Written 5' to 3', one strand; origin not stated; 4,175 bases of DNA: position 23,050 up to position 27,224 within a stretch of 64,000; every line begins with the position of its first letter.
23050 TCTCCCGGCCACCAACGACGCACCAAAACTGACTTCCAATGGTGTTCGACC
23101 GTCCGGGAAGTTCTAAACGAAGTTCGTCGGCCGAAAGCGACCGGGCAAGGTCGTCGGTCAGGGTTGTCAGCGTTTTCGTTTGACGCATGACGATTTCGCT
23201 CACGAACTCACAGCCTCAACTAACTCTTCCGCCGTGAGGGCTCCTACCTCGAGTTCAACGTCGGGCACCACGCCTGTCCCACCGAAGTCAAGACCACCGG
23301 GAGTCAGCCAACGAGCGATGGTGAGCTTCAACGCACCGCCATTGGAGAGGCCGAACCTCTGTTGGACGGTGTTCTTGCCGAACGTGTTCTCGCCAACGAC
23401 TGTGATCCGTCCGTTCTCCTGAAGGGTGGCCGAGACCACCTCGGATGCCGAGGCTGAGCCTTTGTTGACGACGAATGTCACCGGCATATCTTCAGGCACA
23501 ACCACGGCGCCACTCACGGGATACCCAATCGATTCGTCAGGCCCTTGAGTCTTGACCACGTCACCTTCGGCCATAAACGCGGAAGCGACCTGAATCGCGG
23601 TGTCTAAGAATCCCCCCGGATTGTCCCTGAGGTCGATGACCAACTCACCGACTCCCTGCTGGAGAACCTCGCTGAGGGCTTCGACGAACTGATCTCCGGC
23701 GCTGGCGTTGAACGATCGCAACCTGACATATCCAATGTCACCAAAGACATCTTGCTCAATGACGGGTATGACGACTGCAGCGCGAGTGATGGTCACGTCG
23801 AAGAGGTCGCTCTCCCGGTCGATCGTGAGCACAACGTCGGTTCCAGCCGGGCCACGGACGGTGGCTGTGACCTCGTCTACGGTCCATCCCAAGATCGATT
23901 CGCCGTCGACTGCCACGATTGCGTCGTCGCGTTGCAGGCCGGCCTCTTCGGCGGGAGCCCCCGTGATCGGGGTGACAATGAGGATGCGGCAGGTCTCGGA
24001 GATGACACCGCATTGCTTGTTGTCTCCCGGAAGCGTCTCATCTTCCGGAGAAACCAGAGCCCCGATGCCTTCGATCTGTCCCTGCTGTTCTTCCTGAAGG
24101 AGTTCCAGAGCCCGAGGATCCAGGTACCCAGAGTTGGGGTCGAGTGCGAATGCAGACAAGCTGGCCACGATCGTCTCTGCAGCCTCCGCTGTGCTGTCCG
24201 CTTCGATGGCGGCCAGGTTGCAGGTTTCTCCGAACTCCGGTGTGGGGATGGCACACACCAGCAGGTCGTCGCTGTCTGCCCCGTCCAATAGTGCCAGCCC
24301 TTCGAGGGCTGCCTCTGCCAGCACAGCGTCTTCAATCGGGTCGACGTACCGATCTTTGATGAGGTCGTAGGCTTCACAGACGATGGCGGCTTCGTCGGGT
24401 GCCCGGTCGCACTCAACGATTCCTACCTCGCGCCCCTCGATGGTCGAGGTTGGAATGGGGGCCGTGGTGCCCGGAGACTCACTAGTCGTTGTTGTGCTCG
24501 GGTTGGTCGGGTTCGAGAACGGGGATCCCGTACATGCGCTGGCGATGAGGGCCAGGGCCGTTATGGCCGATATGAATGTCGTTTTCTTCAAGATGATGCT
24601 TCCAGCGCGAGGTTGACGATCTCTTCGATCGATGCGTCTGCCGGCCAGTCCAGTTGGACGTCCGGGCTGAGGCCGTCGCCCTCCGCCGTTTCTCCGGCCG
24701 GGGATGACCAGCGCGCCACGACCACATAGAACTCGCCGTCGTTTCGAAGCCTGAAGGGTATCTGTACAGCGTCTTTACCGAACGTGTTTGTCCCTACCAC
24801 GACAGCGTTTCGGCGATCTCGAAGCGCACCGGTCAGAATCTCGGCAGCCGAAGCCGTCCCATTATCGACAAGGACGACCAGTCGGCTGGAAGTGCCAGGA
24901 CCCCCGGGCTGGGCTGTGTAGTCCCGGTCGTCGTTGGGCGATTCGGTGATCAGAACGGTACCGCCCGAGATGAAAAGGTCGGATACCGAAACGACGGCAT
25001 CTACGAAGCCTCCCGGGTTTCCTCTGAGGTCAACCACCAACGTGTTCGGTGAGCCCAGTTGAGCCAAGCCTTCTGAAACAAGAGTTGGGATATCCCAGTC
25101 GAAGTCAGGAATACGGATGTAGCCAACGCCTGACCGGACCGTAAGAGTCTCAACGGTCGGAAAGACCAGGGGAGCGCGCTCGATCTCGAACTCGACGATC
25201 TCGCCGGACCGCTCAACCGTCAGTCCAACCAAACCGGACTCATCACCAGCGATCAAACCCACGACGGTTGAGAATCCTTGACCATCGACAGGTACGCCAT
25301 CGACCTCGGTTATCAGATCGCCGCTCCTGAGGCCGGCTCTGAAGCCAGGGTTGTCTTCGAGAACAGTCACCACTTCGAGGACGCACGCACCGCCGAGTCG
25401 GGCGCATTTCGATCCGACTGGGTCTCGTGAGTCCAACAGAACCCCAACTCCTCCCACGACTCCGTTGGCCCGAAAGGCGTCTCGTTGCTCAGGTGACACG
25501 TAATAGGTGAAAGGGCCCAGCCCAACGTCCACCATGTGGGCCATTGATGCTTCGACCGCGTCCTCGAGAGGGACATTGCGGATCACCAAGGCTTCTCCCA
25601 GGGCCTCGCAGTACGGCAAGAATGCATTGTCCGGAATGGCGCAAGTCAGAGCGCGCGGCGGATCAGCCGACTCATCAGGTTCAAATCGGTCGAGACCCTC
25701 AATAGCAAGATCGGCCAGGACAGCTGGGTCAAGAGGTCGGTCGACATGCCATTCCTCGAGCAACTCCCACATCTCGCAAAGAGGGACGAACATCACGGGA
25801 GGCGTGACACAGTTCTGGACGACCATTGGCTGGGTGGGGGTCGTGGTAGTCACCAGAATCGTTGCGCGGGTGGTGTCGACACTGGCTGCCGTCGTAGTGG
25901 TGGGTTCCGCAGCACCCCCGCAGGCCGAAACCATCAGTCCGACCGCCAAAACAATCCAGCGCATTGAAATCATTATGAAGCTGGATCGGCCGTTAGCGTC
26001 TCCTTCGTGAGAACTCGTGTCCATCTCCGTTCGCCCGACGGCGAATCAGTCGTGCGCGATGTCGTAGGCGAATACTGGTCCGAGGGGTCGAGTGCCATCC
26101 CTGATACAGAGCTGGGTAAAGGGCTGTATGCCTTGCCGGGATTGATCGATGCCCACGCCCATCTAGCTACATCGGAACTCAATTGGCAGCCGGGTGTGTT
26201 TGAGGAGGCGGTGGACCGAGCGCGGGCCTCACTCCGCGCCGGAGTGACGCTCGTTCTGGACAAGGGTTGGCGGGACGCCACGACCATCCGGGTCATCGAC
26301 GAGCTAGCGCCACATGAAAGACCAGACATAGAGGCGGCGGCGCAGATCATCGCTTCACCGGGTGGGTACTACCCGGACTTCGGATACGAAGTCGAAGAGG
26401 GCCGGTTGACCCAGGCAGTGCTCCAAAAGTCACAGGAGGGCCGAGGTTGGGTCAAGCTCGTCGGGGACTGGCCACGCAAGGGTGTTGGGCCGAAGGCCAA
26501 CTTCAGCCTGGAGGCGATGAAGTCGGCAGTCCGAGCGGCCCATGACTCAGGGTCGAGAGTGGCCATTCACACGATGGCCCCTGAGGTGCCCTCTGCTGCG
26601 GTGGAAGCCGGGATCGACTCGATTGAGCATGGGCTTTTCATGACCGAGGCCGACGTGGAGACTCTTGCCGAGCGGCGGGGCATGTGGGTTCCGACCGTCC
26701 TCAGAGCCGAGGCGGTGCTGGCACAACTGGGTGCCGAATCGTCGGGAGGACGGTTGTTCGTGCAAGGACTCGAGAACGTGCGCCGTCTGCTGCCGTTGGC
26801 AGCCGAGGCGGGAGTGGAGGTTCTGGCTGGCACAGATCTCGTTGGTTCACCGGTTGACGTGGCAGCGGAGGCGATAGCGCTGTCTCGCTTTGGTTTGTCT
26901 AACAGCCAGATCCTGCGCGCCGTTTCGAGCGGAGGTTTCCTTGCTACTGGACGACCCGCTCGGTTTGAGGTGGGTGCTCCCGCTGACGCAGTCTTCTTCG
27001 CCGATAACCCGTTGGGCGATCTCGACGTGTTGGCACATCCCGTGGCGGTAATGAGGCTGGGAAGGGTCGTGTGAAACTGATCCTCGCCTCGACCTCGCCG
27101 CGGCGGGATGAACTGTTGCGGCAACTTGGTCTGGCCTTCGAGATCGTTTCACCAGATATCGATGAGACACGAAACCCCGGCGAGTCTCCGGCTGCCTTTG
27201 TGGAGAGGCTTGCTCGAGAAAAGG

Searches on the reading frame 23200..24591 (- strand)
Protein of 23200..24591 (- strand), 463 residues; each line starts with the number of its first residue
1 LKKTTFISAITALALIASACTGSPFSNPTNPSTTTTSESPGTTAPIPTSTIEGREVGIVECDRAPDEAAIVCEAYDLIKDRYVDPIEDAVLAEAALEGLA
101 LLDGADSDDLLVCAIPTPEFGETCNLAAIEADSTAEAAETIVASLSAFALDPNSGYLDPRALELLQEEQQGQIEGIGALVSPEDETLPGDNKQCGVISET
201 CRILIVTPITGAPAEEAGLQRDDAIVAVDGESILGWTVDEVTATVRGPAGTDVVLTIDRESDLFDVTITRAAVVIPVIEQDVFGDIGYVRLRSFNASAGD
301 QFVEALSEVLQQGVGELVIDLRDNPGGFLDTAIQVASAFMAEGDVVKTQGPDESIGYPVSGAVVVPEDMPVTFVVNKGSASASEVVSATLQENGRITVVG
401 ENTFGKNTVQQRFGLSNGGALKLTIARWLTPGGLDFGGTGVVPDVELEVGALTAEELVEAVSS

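Call 54: search_protein_families(library=pfam, proteins=[window:23200-24591:-], max_evalue=0.00001)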
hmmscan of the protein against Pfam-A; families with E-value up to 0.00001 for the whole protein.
window:23200-24591:- (463 aa): 4 families
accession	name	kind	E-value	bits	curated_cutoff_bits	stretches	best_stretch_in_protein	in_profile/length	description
PF03572.23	Peptidase_S41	-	1.5e-46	158.4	24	1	285-446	1-164/165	Peptidase family S41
PF17820.7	PDZ_6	-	1.9e-11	44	27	1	205-259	2-54/54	PDZ domain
PF00595.29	PDZ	-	5.4e-06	27.1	23.2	0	203-257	27-80/81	PDZ domain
PF13180.12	PDZ_2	-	8.1e-06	26.5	27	0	195-268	12-78/80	PDZ domain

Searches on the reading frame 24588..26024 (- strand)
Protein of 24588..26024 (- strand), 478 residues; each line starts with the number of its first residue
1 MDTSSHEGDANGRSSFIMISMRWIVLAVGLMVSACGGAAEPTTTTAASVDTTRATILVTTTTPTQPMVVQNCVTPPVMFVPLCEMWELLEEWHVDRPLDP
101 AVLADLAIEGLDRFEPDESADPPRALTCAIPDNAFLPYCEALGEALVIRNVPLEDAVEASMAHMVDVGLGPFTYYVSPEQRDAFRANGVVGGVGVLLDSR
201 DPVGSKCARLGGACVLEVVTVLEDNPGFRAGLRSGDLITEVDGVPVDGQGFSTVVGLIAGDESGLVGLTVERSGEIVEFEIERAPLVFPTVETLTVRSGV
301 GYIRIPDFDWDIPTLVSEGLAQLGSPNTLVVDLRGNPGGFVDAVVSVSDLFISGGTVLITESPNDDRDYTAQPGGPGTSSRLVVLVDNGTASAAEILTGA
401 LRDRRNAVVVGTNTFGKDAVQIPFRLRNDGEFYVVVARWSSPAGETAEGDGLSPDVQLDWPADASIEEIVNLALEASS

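Call 54: search_protein_families(library=pfam, proteins=[window:24588-26024:-], max_evalue=0.00001)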
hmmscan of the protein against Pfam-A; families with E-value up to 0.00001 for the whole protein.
window:24588-26024:- (478 aa): 3 families
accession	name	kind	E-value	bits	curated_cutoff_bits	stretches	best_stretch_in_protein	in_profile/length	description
PF03572.23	Peptidase_S41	-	4.2e-39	134.2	24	1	300-457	2-164/165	Peptidase family S41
PF17820.7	PDZ_6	-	8.2e-09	35.5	27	1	218-272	2-54/54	PDZ domain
PF13180.12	PDZ_2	-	1.5e-06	28.8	27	1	216-281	14-78/80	PDZ domain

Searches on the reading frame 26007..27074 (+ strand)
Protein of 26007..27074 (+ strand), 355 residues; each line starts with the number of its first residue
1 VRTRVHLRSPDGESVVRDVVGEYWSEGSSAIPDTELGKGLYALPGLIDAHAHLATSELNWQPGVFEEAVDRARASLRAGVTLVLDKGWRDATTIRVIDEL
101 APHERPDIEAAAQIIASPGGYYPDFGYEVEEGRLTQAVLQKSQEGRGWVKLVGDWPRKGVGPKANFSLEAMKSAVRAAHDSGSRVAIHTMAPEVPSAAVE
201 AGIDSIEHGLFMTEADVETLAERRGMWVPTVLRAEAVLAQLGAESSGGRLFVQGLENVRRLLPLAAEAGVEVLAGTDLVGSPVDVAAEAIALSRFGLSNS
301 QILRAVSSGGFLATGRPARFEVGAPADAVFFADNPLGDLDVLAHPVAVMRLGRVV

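Call 55: search_protein_families(library=pfam, proteins=[window:26007-27074:+], max_evalue=0.00001)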
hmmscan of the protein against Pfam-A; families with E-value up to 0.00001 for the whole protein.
window:26007-27074:+ (355 aa): 2 families
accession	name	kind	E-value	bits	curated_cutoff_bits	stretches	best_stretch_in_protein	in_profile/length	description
PF01979.26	Amidohydro_1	-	1.4e-18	67.7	25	1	41-355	1-345/345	Amidohydrolase family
PF07969.17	Amidohydro_3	-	7.5e-09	36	29.7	0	38-109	6-95/472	Amidohydrolase family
